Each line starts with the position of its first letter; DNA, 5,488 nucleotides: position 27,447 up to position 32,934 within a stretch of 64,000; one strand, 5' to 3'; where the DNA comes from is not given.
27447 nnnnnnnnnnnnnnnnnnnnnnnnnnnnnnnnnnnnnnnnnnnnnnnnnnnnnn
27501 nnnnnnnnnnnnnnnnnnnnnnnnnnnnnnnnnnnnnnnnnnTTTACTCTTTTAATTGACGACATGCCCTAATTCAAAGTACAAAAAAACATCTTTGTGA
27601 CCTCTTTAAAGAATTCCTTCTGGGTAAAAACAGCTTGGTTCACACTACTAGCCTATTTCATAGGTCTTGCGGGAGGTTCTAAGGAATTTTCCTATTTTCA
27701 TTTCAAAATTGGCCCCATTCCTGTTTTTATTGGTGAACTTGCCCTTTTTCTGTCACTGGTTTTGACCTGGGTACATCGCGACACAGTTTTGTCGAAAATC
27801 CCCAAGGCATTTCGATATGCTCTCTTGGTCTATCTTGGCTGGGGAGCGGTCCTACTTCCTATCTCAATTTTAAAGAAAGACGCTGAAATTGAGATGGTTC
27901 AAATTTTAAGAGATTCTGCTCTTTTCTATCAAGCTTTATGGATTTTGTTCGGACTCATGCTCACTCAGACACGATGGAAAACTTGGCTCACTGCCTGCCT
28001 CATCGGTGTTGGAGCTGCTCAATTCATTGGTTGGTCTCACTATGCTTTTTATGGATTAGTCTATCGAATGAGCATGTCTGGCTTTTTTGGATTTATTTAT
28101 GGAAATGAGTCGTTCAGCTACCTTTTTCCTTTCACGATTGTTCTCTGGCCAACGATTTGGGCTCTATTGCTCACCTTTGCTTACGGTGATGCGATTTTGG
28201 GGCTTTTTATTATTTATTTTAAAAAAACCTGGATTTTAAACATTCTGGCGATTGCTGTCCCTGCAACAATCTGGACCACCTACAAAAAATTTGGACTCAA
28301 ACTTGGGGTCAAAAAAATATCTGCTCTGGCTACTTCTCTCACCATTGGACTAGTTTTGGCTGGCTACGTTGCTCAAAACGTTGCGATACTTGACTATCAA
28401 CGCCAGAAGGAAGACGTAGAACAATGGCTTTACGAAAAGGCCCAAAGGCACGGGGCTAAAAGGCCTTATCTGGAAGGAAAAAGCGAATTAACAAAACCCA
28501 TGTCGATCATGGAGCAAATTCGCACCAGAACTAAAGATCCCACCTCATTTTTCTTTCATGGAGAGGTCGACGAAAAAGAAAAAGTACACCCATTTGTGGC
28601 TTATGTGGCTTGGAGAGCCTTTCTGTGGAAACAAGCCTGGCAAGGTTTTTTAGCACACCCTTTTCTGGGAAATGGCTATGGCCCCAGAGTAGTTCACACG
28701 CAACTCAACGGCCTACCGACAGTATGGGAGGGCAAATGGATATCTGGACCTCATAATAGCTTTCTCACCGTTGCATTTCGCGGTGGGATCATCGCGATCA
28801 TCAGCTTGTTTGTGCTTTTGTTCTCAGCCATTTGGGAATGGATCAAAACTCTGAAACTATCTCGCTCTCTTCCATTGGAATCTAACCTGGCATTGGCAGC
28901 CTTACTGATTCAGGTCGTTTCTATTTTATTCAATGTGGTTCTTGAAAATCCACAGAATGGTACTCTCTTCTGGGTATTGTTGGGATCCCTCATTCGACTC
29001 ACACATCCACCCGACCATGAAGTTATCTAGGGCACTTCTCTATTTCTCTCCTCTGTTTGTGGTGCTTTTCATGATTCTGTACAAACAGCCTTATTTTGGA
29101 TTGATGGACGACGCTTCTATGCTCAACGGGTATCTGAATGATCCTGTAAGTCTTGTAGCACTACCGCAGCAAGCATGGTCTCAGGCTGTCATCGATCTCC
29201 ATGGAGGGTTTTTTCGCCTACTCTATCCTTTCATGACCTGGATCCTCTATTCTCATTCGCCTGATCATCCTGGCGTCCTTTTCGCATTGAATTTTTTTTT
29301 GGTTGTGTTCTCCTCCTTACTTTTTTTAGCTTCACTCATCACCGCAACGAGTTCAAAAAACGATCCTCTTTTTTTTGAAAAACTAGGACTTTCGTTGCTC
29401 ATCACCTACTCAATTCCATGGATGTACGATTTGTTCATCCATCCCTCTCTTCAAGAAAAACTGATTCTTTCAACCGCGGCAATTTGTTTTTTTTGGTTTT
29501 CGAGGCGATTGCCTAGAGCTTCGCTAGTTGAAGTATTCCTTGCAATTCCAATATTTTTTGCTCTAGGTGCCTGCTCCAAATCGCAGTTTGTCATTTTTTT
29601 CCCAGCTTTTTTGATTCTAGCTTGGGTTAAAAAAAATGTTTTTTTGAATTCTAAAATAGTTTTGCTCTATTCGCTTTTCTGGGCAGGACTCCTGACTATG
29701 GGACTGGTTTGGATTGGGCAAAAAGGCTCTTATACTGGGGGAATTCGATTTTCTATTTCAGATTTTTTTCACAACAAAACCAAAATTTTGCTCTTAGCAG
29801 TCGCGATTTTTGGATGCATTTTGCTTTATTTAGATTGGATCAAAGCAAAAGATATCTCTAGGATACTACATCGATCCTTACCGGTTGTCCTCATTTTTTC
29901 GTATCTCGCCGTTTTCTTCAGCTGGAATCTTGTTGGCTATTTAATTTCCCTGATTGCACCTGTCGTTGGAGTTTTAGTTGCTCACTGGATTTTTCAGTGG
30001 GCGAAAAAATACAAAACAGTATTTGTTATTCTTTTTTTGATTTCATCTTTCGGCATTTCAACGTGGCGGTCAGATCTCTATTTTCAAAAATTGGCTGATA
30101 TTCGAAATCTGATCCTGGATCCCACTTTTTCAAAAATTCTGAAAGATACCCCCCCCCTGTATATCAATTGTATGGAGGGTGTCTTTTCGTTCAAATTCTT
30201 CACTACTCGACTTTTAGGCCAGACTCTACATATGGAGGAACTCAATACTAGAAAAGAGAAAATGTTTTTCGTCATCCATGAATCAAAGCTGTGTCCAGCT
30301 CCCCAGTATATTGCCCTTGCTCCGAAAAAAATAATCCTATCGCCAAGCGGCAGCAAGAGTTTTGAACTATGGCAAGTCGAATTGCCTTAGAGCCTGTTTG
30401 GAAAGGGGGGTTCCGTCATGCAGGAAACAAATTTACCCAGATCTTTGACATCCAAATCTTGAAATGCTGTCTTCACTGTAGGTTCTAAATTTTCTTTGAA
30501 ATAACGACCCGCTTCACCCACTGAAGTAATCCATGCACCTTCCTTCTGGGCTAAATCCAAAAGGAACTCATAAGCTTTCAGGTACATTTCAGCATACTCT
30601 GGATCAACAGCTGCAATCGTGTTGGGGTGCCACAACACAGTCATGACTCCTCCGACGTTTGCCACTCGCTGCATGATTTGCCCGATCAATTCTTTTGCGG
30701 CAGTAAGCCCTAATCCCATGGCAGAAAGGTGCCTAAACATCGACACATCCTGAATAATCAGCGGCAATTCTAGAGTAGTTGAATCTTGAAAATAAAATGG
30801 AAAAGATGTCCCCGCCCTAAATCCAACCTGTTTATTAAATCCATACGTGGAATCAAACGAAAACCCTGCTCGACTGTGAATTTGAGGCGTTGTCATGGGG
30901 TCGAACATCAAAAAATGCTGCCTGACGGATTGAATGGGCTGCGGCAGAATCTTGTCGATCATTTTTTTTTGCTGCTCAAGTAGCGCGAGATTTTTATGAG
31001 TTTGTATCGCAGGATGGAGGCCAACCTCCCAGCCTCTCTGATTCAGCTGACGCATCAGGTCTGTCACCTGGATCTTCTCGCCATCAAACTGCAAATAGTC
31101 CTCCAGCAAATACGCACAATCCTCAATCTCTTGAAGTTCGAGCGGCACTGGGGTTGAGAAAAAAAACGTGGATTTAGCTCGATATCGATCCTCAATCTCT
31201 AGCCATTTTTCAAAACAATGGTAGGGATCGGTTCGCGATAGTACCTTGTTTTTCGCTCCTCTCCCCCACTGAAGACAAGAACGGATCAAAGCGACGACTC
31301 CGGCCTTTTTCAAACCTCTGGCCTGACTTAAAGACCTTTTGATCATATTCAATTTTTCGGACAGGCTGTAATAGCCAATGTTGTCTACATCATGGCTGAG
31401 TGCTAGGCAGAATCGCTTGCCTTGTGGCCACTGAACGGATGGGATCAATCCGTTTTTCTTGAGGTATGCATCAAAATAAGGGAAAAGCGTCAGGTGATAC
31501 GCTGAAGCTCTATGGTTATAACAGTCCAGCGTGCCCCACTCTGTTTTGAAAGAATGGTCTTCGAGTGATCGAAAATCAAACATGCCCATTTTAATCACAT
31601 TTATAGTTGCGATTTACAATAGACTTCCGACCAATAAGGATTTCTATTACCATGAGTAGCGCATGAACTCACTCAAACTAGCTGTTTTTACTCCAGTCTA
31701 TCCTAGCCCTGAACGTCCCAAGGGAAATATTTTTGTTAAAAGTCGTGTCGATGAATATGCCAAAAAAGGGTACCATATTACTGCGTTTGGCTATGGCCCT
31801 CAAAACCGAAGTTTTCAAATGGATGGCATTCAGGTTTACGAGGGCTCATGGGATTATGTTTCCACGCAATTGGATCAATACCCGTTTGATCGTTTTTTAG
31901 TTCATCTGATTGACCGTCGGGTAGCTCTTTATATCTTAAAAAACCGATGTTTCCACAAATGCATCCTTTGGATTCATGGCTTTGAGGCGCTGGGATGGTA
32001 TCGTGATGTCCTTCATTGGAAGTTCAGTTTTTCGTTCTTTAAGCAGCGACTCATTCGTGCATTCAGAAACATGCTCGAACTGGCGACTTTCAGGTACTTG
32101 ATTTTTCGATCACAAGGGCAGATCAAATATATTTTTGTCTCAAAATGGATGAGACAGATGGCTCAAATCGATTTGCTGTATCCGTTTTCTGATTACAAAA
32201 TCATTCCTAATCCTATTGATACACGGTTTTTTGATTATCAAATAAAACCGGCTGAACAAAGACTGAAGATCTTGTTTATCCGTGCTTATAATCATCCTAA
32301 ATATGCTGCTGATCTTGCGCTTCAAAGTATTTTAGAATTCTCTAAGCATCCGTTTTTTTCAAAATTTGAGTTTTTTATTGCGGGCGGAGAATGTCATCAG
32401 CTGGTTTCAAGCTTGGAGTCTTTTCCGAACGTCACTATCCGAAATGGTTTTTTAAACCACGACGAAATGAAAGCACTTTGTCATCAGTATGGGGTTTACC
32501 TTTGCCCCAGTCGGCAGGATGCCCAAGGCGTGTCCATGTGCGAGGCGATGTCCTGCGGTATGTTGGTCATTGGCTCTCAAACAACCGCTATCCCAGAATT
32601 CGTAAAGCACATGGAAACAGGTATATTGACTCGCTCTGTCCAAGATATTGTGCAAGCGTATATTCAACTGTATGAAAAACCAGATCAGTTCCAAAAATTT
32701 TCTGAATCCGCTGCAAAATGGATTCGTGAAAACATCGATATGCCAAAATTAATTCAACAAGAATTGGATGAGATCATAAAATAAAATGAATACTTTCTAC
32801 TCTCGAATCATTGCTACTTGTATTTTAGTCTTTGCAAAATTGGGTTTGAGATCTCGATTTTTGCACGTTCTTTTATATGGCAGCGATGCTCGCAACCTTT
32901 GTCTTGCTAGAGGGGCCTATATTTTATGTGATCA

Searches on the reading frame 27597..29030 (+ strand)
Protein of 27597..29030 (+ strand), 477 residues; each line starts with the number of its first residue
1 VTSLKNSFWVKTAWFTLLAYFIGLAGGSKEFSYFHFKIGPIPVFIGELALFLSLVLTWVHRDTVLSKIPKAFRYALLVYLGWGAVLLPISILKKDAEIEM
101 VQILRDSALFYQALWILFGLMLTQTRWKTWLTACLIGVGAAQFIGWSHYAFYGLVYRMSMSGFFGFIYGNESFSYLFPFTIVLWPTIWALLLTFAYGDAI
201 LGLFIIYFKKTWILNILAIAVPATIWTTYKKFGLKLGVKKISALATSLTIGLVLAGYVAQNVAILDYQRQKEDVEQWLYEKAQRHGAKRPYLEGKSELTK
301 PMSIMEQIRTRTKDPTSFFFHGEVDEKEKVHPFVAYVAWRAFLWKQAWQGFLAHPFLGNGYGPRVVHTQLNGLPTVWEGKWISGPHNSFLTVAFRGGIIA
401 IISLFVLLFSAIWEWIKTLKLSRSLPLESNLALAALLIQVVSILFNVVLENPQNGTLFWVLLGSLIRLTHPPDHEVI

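Call 10: search_protein_families(library=pfam, proteins=[window:27597-29030:+])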
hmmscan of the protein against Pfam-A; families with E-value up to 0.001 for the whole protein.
window:27597-29030:+ (477 aa): 1 family
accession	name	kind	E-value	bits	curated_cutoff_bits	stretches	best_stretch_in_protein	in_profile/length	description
PF04932.20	Wzy_C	-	0.00018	21.7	31.7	1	210-404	16-148/149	O-Antigen ligase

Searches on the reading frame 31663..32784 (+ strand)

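Call 10: search_protein_families(library=pfam, proteins=[window:31663-32784:+])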
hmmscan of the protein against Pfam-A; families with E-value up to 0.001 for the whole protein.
window:31663-32784:+ (373 aa): 3 families
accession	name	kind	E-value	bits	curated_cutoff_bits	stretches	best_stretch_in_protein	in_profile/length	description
PF13692.12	Glyco_trans_1_4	-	2.1e-16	60.9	27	1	202-338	3-141/142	Glycosyl transferases group 1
PF00534.26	Glycos_transf_1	-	1.4e-14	54.5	26.4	1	196-353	11-172/172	Glycosyl transferases group 1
PF13524.12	Glyco_trans_1_2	-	4.9e-05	23.7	25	1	257-354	28-129/144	Glycosyl transferase-like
